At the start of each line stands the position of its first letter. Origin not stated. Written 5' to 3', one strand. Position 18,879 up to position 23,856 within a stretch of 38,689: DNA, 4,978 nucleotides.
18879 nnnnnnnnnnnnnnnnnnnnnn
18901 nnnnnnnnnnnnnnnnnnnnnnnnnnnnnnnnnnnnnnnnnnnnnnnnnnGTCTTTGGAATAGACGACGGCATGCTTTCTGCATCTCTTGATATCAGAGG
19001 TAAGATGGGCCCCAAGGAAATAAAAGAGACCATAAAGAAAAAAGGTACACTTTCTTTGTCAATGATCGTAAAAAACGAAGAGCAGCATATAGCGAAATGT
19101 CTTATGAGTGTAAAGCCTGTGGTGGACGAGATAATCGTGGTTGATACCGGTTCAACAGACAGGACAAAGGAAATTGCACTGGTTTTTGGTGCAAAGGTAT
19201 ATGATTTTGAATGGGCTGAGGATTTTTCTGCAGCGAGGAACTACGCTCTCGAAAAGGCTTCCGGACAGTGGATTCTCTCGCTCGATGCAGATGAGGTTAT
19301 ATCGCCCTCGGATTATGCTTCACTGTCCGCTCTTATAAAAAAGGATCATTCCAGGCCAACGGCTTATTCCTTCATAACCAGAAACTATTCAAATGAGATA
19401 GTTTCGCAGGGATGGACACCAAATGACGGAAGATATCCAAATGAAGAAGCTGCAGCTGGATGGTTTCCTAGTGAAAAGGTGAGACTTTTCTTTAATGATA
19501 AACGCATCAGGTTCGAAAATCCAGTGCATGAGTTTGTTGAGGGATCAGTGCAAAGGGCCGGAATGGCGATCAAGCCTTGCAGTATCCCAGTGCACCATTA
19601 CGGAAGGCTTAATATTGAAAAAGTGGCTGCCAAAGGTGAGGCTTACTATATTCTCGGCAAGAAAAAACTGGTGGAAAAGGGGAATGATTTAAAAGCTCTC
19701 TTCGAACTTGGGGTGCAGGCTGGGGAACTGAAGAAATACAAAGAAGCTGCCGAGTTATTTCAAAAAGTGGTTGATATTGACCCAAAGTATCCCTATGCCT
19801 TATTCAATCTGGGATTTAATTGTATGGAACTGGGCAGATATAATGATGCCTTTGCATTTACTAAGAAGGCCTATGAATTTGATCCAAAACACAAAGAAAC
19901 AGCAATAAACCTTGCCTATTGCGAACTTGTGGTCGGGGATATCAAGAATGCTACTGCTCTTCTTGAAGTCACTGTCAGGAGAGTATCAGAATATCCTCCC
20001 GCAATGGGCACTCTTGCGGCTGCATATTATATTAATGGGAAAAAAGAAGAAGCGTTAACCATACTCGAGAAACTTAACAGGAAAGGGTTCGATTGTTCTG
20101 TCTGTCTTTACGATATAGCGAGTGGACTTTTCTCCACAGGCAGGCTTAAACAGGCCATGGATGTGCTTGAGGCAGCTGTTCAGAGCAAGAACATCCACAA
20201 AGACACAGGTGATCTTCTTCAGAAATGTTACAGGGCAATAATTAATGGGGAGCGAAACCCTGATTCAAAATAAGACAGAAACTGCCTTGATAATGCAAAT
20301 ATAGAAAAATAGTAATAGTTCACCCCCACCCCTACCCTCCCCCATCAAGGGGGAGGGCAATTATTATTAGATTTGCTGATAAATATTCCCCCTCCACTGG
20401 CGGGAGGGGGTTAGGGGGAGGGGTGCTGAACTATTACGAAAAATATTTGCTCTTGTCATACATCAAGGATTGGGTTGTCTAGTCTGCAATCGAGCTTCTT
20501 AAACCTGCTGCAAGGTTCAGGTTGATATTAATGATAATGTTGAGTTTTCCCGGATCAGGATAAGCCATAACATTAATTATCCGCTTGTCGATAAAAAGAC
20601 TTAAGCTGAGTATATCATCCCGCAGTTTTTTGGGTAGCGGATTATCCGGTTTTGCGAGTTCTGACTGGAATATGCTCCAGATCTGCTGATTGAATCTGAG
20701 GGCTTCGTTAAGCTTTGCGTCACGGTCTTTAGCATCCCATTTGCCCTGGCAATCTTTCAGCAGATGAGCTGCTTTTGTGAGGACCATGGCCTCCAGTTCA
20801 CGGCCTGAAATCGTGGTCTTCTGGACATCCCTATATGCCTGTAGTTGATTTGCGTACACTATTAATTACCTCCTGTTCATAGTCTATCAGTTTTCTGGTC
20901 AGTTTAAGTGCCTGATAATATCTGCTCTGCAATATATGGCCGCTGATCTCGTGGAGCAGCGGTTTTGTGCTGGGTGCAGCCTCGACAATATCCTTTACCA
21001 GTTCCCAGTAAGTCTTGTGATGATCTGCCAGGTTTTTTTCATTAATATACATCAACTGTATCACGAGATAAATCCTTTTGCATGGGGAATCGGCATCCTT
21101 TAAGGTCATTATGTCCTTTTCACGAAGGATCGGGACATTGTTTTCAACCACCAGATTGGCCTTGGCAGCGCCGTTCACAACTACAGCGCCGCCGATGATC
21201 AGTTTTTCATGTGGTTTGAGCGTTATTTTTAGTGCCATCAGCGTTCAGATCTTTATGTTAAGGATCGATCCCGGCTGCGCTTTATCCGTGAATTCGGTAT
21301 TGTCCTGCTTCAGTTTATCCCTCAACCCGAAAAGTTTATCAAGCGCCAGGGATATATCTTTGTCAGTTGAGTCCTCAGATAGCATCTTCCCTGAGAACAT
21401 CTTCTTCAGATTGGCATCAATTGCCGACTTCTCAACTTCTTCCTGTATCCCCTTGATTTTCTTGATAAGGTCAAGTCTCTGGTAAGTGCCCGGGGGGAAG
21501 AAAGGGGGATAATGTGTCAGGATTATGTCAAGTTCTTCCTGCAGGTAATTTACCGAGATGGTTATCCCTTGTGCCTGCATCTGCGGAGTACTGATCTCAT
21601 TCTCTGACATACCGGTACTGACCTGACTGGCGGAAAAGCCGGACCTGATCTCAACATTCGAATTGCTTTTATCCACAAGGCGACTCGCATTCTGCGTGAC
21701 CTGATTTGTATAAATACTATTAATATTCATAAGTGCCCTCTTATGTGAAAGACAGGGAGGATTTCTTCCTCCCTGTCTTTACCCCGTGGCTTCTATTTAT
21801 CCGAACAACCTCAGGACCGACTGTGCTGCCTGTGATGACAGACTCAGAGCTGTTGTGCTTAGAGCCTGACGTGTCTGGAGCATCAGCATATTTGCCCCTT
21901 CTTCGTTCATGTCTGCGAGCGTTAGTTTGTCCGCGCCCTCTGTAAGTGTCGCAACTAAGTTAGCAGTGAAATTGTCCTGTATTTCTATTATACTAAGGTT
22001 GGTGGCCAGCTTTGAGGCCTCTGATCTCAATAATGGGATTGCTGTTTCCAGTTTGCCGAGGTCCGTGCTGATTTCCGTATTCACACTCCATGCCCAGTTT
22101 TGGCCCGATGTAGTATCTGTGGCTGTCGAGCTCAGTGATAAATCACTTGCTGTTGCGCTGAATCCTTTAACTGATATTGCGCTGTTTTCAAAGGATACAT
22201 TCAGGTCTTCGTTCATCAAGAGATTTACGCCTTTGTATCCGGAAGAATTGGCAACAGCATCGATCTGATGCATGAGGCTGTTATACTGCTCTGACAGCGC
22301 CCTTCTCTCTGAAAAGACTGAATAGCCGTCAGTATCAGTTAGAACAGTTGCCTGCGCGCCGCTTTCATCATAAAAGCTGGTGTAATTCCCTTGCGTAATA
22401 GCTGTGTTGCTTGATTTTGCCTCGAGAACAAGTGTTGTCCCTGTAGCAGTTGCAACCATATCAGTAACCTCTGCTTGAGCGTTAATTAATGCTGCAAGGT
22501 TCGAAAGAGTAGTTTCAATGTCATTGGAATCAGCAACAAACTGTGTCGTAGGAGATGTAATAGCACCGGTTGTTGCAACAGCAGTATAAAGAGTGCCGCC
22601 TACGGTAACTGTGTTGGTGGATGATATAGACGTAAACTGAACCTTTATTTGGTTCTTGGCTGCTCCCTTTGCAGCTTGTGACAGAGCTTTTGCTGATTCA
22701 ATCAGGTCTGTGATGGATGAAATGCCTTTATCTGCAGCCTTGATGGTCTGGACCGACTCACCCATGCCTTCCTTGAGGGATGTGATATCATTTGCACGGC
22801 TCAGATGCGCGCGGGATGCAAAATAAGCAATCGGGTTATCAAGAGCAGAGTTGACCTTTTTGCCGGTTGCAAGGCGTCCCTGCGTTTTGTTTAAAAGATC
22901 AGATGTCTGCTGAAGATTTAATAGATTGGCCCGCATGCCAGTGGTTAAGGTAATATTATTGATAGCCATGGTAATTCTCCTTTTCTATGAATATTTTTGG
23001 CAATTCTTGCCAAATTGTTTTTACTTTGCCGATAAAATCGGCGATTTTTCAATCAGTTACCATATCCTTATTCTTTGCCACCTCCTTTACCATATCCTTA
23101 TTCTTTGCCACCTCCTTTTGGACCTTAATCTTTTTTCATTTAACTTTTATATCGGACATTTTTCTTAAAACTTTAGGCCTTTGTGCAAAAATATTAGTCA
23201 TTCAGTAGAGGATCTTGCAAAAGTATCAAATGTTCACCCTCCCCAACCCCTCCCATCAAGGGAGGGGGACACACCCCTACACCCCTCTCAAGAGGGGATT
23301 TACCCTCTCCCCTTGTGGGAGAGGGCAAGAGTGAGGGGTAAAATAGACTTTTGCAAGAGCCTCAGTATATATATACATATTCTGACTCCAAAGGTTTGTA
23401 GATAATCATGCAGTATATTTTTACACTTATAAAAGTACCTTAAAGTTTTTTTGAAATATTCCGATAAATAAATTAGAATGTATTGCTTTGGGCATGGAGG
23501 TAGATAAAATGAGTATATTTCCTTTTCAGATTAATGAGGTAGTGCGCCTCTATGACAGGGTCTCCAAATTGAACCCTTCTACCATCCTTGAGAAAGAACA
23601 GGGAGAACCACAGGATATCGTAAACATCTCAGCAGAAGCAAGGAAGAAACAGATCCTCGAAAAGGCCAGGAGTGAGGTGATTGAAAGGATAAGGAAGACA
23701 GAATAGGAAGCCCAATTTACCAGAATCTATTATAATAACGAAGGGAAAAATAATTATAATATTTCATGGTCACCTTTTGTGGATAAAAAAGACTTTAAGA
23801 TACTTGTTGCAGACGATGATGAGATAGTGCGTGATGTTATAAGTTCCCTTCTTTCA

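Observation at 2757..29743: Contiguous flagellar block (sugar cassette, mega-GT, flagellin regulators, c-di-GMP module, stator) bordered by mobile-element scars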

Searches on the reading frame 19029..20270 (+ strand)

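Call 36: search_protein_families(library=pfam, proteins=[window:19029-20270:+], max_evalue=0.0001)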
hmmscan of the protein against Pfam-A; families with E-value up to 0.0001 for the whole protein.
window:19029-20270:+ (414 aa): 16 families
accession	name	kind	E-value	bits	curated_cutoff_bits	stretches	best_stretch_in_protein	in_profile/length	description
PF00535.33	Glycos_transf_2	-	6.8e-22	78.6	23.3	1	11-125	3-125/168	Glycosyl transferase family 2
PF07719.23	TPR_2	-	3.7e-18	64.5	27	2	255-288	1-34/34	Tetratricopeptide repeat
PF14559.12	TPR_19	-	7e-17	62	25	1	235-274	5-44/68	Tetratricopeptide repeat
PF00515.34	TPR_1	-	1.2e-13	50.6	27.8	1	222-254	2-34/34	Tetratricopeptide repeat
PF13181.12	TPR_8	-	6.3e-12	45.1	25.7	0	222-254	2-34/34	Tetratricopeptide repeat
PF12895.13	ANAPC3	-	1.3e-11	45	27.2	1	269-348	3-81/82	Anaphase-promoting complex, cyclosome, subunit 3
PF13428.12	TPR_14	-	2.4e-10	40.5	23.5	0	225-262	5-42/44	Tetratricopeptide repeat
PF13431.12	TPR_17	-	4.5e-10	39.4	24.4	0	243-274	1-32/34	Tetratricopeptide repeat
PF13424.12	TPR_12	-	1.5e-09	38.3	30.1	0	223-285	5-75/77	Tetratricopeptide repeat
PF23914.1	TPR_CcmH_CycH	-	1.4e-07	32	42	0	261-350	56-148/158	Cytochrome c-type biogenesis protein H TPR domain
PF13374.12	TPR_10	-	2e-07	31.3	27.5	0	325-348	4-27/42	Tetratricopeptide repeat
PF13414.12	TPR_11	-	2.5e-07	30.7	26.8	1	234-263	7-36/42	TPR repeat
PF13174.12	TPR_6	-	1.9e-06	28.6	26.3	0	223-253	2-32/33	Tetratricopeptide repeat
PF13432.12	TPR_16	-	3.9e-06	27.6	32.7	0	231-287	7-63/65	Tetratricopeptide repeat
PF04733.20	Coatomer_E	-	2.5e-05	24.3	21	0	231-305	179-251/290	Coatomer epsilon subunit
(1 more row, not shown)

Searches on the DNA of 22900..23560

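Call 103: search_rna_families(source=window, start=22900, end=23560, threshold=evalue, max_evalue=1)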
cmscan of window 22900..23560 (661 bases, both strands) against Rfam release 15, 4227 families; matches with E-value up to 1: 2.
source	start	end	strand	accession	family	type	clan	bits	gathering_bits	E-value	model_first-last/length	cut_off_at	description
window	23282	23389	+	RF02972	engA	Cis-reg;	-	28.6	46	0.0016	1-101/101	no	engA RNA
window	23219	23318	-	RF02892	SR6_antitoxin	Gene; antisense;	-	22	55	0.29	1-104/104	no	Bacillus SR6 antitoxin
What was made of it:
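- Tried and rejected: It gave only sub-threshold hits in the REP cluster (engA RNA at 28.6 bits against 46) and none on the UTR (call 103).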

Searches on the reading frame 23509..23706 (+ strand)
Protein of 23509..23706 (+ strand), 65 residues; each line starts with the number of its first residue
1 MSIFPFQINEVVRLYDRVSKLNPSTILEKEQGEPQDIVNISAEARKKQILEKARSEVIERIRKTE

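Call 31: search_protein_families(library=ncbifam, proteins=[window:23509-23706:+], max_evalue=0.01)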
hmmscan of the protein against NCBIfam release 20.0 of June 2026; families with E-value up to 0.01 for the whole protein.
window:23509-23706:+ (65 aa): 1 family
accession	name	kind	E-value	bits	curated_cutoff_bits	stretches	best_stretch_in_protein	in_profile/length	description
NF041863.1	DVU0524_fam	subfamily_domain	5.1e-07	29.9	40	1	3-61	2-63/64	DVU0524 family FlgM-associated protein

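Call 95: find_encoding_contigs(protein=window:23509-23706:+, flank=3000, max_places=10)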
Protein window:23509-23706:+ (65 aa): 2 contigs read that carry it; 1 place shown.
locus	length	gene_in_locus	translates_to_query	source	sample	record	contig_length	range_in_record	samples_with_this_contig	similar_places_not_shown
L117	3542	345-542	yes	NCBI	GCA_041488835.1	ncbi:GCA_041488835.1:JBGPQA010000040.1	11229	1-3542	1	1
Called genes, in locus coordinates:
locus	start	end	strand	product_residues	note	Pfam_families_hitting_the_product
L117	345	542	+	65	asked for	-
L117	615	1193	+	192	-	PF00072:Response_reg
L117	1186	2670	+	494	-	PF00072:Response_reg, PF13492:GAF_3, PF01966:HD, PF13487:HD_5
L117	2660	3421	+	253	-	PF07238:PilZ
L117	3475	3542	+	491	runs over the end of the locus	PF00072:Response_reg, PF00989:PAS (weak), PF13426:PAS_9 (weak), PF00512:HisKA, PF02518:HATPase_c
